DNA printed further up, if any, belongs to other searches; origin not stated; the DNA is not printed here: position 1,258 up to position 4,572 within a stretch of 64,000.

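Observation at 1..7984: Conjugative T4SS module ends directly against core genes with no recombinase in view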

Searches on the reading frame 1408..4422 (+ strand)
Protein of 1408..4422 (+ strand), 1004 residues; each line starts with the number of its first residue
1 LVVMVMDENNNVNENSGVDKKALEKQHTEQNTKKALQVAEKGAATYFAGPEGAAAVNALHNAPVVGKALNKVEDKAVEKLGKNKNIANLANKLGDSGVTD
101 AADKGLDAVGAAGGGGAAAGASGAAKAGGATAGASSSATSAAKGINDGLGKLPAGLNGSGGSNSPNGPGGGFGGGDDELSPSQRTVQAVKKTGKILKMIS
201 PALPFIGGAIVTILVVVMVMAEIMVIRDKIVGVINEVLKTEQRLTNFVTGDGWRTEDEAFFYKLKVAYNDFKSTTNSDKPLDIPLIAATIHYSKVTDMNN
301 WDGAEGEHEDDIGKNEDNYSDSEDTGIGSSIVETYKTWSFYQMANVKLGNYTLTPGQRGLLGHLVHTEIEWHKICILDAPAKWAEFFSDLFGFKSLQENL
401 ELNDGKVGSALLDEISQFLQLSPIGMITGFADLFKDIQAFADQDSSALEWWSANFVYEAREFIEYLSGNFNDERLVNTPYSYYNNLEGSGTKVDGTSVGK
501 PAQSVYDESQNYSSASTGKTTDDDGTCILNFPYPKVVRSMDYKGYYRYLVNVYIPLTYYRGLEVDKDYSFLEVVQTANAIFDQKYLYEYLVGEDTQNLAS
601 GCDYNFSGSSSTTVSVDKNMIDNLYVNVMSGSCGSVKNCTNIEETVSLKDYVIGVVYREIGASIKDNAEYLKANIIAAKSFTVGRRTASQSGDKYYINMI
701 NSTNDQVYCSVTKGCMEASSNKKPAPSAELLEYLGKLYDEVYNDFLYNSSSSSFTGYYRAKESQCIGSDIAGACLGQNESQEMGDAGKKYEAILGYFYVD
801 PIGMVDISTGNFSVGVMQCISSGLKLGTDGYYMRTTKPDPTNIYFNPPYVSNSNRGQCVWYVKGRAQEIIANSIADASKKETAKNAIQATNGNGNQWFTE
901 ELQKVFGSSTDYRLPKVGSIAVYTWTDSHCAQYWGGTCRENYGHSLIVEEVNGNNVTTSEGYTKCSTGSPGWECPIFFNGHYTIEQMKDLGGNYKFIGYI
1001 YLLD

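Call 5: search_protein_families(library=pfam, proteins=[window:1408-4422:+])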
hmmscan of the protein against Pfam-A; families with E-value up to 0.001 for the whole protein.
window:1408-4422:+ (1004 aa): 2 families
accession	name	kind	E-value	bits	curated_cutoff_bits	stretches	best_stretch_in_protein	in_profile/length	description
PF05257.22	CHAP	-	4.6e-11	43.5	26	1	853-961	5-80/81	CHAP domain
PF08486.15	SpoIID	-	1.3e-08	35.8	23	1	641-714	6-73/97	Stage II sporulation protein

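Call 6: search_protein_families(library=ncbifam, proteins=[window:1408-4422:+])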
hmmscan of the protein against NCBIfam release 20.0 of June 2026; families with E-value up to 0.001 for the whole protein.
window:1408-4422:+ (1004 aa): 2 families
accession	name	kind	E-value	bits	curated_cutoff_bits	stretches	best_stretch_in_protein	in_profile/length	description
TIGR02669.1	SpoIID_LytB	domain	3.7e-09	36.9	83.3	1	644-742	4-96/270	SpoIID/LytB domain-containing protein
TIGR02870.1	spore_II_D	equivalog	4.4e-07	29.3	234.75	1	644-711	70-139/338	stage II sporulation protein D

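Call 10: find_encoding_contigs(protein=window:1423-4422:+, flank=10000, max_places=6)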
Protein window:1423-4422:+ (999 aa): 3 contigs read that carry it; 2 places shown.
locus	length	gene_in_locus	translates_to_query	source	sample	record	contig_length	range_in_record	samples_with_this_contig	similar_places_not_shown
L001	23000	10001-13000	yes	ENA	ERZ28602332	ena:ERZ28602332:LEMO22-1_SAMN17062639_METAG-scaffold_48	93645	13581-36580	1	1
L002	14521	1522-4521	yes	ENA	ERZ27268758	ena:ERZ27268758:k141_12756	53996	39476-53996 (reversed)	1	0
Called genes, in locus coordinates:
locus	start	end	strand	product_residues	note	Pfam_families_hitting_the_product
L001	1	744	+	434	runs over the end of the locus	PF00437:T2SSE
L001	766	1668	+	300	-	-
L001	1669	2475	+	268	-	-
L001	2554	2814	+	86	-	-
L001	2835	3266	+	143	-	-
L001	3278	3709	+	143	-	-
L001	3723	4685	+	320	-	-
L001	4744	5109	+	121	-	-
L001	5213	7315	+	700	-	-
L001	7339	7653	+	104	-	-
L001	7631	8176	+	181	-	PF26593:TraC-like (weak)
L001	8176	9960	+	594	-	PF01580:FtsK_SpoIIIE (faint), PF12846:AAA_10 (weak), PF19044:P-loop_TraG, PF01935:DUF87, PF13401:AAA_22 (faint)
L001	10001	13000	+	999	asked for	PF08486:SpoIID, PF05257:CHAP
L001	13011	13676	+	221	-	-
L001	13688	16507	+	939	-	PF02534:T4SS-DNA_transf, PF10412:TrwB_AAD_bind, PF12696:TraG-D_C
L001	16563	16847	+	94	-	PF00581:Rhodanese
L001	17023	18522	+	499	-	PF01676:Metalloenzyme, PF06415:iPGM_N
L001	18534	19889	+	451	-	PF19789:DUF6273 (faint)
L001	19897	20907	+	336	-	PF09992:NAGPA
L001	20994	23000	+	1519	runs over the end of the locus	PF14480:DNA_pol3_a_NI, PF11490:DNA_pol3_a_NII (weak), PF02811:PHP, PF00929:RNase_T, PF02811:PHP, PF07733:DNA_pol3_alpha, PF17657:DNA_pol3_finger, PF14579:HHH_6, +2 more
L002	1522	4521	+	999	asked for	PF08486:SpoIID, PF05257:CHAP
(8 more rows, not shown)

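Call 12: search_protein_families(library=pfam, max_evalue=0.1, proteins=[L001:46-744:+, L001:766-1668:+, L001:1669-2475:+, L001:2554-2814:+, L001:2835-3266:+, L001:3278-3709:+, L001:3723-4685:+, L001:4744-5109:+, L001:5213-7315:+, L001:7339-7653:+])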
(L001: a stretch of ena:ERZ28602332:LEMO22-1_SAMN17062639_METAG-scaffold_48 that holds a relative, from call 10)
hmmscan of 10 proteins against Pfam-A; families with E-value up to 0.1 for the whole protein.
L001:46-744:+ (232 aa): 1 family
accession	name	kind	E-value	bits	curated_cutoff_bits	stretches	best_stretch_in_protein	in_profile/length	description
PF00437.27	T2SSE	-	2.4e-11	43.3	24.9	1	1-66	208-273/370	Type II/IV secretion system protein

L001:766-1668:+ (300 aa): 0 families

L001:1669-2475:+ (268 aa): 2 families
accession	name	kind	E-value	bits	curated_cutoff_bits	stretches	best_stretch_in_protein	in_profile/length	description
PF03241.18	HpaB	-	0.044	13.3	25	1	175-217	131-173/202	4-hydroxyphenylacetate 3-hydroxylase C terminal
PF12555.13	SteA-like_C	-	0.07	13.6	26.4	0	62-81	2-21/52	SteA-like C-terminal domain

L001:2554-2814:+ (86 aa): 1 family
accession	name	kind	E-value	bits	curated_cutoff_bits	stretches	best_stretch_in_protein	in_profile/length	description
PF04172.21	LrgB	-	0.027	14.3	25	1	3-66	128-189/214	LrgB-like family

L001:2835-3266:+ (143 aa): 0 families

L001:3278-3709:+ (143 aa): 2 families
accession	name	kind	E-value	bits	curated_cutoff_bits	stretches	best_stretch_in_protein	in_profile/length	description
PF24838.2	8xMP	-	0.0076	16.5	30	1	7-61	49-101/136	Octameric membrane protein family (8xMP)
PF12704.14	MacB_PCD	-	0.099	13.3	27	0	11-44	3-36/207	MacB-like periplasmic core domain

L001:3723-4685:+ (320 aa): 2 families
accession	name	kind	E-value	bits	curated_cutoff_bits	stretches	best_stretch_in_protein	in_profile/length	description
PF01656.29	CbiA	-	0.022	15.1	25.4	0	198-269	13-83/125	CobQ/CobB/MinD/ParA nucleotide binding domain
PF12506.13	DUF3713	-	0.033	12.5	27.2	1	18-188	982-1108/1144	Protein of unknown function (DUF3713)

L001:4744-5109:+ (121 aa): 4 families
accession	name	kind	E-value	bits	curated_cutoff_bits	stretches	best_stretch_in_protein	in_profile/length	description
PF10318.15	7TM_GPCR_Srh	-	0.0093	15.5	26.3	1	25-97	188-257/302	Serpentine type 7TM GPCR chemoreceptor Srh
PF00001.26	7tm_1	-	0.013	15.4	30.5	1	25-92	149-221/260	7 transmembrane receptor (rhodopsin family)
PF25129.1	Pyr4-TMTC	-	0.04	14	27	1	29-97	61-130/227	Pyr4-like transmembrane terpene cyclases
PF04144.18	SCAMP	-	0.088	13.5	27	0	61-112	16-68/172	SCAMP family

L001:5213-7315:+ (700 aa): 1 family
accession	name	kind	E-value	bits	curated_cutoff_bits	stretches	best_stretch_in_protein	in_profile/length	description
PF18093.7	Trm5_N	-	0.0037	17.4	22.7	1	211-250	6-43/47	tRNA methyltransferase 5 N-terminal domain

L001:7339-7653:+ (104 aa): 1 family
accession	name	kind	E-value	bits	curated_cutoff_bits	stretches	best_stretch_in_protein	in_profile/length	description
PF12666.12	PrgI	-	0.0069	17.3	27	1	15-92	14-86/91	PrgI family protein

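Call 13: search_protein_families(library=ncbifam, max_evalue=0.1, proteins=[L001:46-744:+, L001:766-1668:+, L001:1669-2475:+, L001:2554-2814:+, L001:2835-3266:+, L001:3278-3709:+, L001:3723-4685:+, L001:4744-5109:+, L001:5213-7315:+, L001:7339-7653:+])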
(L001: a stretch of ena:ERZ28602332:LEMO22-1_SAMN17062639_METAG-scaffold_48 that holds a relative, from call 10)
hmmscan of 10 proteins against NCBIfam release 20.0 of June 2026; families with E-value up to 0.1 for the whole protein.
L001:46-744:+ (232 aa): 16 families
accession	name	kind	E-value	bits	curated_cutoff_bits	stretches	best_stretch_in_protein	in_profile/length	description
NF041000.1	ATPase_ComGA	equivalog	1.8e-10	40.3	300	1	1-66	195-260/267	competence type IV pilus ATPase ComGA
TIGR01420.1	pilT_fam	subfamily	1.3e-07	31.2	319.1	1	1-112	192-304/343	PilT/PilU family type 4a pilus ATPase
TIGR02788.1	VirB11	equivalog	4.6e-06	25.9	249.95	1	1-74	215-293/308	P-type DNA transfer ATPase VirB11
TIGR02533.1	type_II_gspE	equivalog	1.2e-05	24.2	630.25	1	1-50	309-358/486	type II secretion system ATPase GspE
TIGR02525.1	plasmid_TraJ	equivalog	2.6e-05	23.4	368.3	1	1-97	222-318/372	plasmid transfer ATPase TraJ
NF010469.0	PRK13894.1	subfamily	4.5e-05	22.9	508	1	2-96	218-310/320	conjugal transfer ATPase TrbB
TIGR02782.1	TrbB_P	equivalog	5.3e-05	22.7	304.55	1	1-96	205-296/303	P-type conjugative transfer ATPase TrbB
NF053534.1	T4PilAsmATPsTfpB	equivalog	6.6e-05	21.5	850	1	1-51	402-452/584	type IV pilus assembly ATPase TfpB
NF058587.1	archaellum_moto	equivalog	0.00018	20.4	550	1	1-50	347-395/527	archaellum flagellar ATPase motor FlaI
TIGR02538.1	type_IV_pilB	equivalog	0.00026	19.7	675.65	1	1-50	382-431/564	type IV-A pilus assembly ATPase PilB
NF007755.0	PRK10436.1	equivalog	0.00062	18.5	617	1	1-48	285-332/465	type II secretion system protein GspE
TIGR02524.1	dot_icm_DotB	equivalog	0.00089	18.5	463.3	1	1-59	209-267/358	Dot/Icm type IV secretion system ATPase DotB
NF010475.0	PRK13900.1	equivalog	0.0035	16.5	389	1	2-93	233-322/333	type IV secretion system ATPase VirB11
TIGR03819.1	heli_sec_ATPase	hypoth_equivalog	0.0065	15.7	373.15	1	2-51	251-300/340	TadA family conjugal transfer-associated ATPase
NF010407.0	PRK13833.1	subfamily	0.0081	15.6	499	1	1-112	212-319/323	conjugal transfer protein TrbB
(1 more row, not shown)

L001:766-1668:+ (300 aa): 0 families

L001:1669-2475:+ (268 aa): 0 families

L001:2554-2814:+ (86 aa): 0 families

L001:2835-3266:+ (143 aa): 2 families
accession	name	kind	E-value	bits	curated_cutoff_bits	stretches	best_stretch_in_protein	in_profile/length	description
TIGR00802.1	nico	subfamily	0.034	13.6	333.05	1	9-68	219-271/281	HoxN/HupN/NixA family nickel/cobalt transporter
NF045473.1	Opp1C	equivalog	0.079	12.4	350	1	4-43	66-105/267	nickel/cobalt ABC transporter permease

L001:3278-3709:+ (143 aa): 2 families
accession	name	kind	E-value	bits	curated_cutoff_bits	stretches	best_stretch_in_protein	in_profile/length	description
NF004487.0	PRK05815.3-5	equivalog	0.0077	15.6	224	1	10-67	29-86/269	F0F1 ATP synthase subunit A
NF045773.1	cytochro_C550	exception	0.09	12.7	125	0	7-89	4-82/118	cytochrome c550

L001:3723-4685:+ (320 aa): 0 families

L001:4744-5109:+ (121 aa): 1 family
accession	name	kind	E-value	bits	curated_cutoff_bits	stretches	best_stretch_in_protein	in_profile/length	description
NF040963.1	MamI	equivalog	0.01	15.7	80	1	29-65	22-58/69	magnetosome protein MamI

L001:5213-7315:+ (700 aa): 2 families
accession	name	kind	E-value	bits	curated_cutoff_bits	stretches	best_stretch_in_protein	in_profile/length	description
NF045848.1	MMCAP2_0566_fam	domain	1.4e-12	47.6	90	1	238-379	187-315/322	MMCAP2_0566 family conjugal transfer protein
NF045889.1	ICE_Mbov_0396_TM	equivalog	1.5e-11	44.3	70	1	237-380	170-305/306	Mbov_0396 family ICE element transmembrane protein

L001:7339-7653:+ (104 aa): 0 families

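Call 14: find_related_loci(query=L001:8176-9957:+, collection=genome_contigs, flank=10000)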
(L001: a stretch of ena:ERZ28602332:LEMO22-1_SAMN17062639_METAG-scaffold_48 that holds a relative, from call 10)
Query L001:8176-9957:+ (594 aa) in genome_contigs; peptide patterns used: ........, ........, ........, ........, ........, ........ (x = any residue, [..] = any of these).
600 stretches matched a pattern (row limit reached: there are more); 527 encode a relative of the query (tblastn E <= 1e-3); the best 80 are kept; 80 distinct loci.
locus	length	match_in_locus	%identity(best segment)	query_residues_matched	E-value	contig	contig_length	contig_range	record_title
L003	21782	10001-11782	86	1-594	0e+0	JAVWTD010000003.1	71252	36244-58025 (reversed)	MAG: Bacilli bacterium isolate CGS3Y3-bin41 NODE_195_length_71252_cov_14.980280, whole genome shotgun sequence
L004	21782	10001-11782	83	1-594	0e+0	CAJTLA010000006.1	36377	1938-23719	MAG TPA_asm: uncultured Bacilli bacterium isolate MGBC102946 genome assembly, contig: MGBC102946.6, whole genome shotgun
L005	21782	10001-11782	83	1-594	0e+0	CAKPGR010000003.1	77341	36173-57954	MAG: uncultured Bacilli bacterium isolate REFINED_METABAT215_TOP10_CONTIGS_1500_ASSEMBLY_K77_MERGED__Hadza_MoBio_hadza-A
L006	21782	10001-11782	84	1-594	0e+0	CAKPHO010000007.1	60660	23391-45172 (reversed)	MAG: uncultured Bacilli bacterium isolate REFINED_METABAT215_TOP10_CONTIGS_1500_ASSEMBLY_K77_MERGED__Nepal_MoBio_Fiber-H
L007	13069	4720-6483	83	1-588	0e+0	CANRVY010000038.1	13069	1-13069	MAG TPA_asm: uncultured Tenericutes bacterium isolate SRR15730544_bin.10_metawrap_v1.3_MAG genome assembly, contig: NODE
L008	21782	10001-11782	82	1-594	0e+0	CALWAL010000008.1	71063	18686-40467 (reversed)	MAG: uncultured Bacilli bacterium isolate BRZ_FM__bin62 genome assembly, contig: BRZ_FM__NODE_533_length_71063_cov_47.50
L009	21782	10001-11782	82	1-594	0e+0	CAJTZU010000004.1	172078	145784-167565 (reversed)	MAG TPA_asm: uncultured Bacilli bacterium isolate MGBC118066 genome assembly, contig: MGBC118066.4, whole genome shotgun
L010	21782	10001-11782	82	1-594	0e+0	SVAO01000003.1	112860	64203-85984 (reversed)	MAG: Bacillota bacterium isolate SIG204 NODE_4047_length_112860_cov_7.188392, whole genome shotgun sequence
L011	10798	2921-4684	83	1-588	0e+0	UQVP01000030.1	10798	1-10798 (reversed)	uncultured Tenericutes bacterium isolate UMGS688 genome assembly, contig: NODE_1395_length_10798_cov_18.476962, whole ge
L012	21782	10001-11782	81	1-594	0e+0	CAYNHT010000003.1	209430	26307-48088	MAG TPA_asm: uncultured Muribaculaceae bacterium isolate SRP241341_co1_139 genome assembly, contig: NODE_52_length_20943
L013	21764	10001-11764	82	1-588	0e+0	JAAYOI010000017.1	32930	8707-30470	MAG: Mollicutes bacterium isolate AS21ysBPME_343 28280_AS21, whole genome shotgun sequence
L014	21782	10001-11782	81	1-594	0e+0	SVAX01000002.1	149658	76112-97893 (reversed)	MAG: Bacillota bacterium isolate SIG213 NODE_2181_length_149658_cov_8.862564, whole genome shotgun sequence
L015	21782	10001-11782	81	1-594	0e+0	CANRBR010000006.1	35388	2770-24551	MAG: uncultured Bacilli bacterium isolate Lapin-028__bin7 genome assembly, contig: Lapin-028__NODE_1229_length_35388_cov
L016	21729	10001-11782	80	1-594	0e+0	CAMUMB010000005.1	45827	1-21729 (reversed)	MAG TPA_asm: uncultured Bacillales bacterium isolate SRR14038239_bin.65_metawrap_v1.3_MAG genome assembly, contig: NODE.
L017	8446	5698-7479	80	1-594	0e+0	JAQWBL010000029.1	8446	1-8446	MAG: Bacilli bacterium isolate STF2_219 NODE_27040_length_8446_cov_4.874023_Sandtown_F2, whole genome shotgun sequence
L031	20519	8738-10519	80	1-594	0e+0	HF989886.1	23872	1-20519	Acholeplasma sp. CAG:878 genomic scaffold, scf4, whole genome shotgun sequence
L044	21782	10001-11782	78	1-594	0e+0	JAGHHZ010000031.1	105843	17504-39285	MAG: Bacilli bacterium isolate MAG.35 k127_1265022, whole genome shotgun sequence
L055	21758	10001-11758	81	1-586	0e+0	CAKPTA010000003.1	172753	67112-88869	MAG: uncultured Bacilli bacterium isolate REFINED_METABAT215_SUBJECT_CONTIGS_1500_ASSEMBLY_K77_MERGED__Pilot_MoBio_Fiber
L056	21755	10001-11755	80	1-585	0e+0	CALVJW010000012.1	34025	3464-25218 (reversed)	MAG: uncultured Bacilli bacterium isolate BRZ_QR__bin31 genome assembly, contig: BRZ_QR__NODE_998_length_34025_cov_6.311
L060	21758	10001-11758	80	1-586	0e+0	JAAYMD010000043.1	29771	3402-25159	MAG: Mollicutes bacterium isolate AS20ysBPTH_155 44655_AS20, whole genome shotgun sequence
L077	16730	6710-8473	78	1-588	0e+0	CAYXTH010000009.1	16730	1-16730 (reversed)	MAG TPA_asm: uncultured Muribaculaceae bacterium isolate binchicken_co323_95 genome assembly, contig: NODE_3499_length_1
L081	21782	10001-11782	77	1-594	0e+0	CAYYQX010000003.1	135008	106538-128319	MAG TPA_asm: uncultured Muribaculaceae bacterium isolate SRP192927_co3_95 genome assembly, contig: NODE_116_length_13500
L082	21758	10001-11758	79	1-586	0e+0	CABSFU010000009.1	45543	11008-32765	MAG TPA_asm: uncultured Bacillales bacterium isolate MGYG-HGUT-02248 genome assembly, contig: GUT_GENOME139761_9, whole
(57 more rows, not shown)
